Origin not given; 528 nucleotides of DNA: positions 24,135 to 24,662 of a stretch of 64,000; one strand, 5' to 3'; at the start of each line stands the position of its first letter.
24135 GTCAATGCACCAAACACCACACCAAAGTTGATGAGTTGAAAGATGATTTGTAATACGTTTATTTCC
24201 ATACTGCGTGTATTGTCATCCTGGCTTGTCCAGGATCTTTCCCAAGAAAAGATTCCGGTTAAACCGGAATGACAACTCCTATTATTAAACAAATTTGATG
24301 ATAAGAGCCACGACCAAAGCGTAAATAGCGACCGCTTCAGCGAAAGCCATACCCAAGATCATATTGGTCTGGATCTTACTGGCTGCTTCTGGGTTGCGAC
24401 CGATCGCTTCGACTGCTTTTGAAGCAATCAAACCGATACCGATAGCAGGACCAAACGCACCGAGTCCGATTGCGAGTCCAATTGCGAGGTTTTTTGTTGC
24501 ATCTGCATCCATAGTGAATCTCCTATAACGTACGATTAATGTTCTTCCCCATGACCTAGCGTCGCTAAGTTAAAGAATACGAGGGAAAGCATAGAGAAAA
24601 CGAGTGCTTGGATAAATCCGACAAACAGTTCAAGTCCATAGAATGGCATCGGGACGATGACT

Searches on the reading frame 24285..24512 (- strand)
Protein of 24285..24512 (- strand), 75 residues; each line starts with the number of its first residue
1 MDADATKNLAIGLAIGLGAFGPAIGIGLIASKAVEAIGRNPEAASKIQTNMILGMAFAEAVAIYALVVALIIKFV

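Call 13: search_protein_families(library=pfam, proteins=[window:24285-24512:-])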
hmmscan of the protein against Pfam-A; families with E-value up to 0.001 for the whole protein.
window:24285-24512:- (75 aa): 1 family
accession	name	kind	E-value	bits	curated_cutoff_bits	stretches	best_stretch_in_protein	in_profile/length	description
PF00137.26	ATP-synt_C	-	4.6e-21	75.3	24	1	9-72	1-60/60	ATP synthase subunit C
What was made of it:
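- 24285..24512 (-): atpE (ATP synthase subunit c), upstream of copy B. Pfam ATP-synt_C (call 13)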
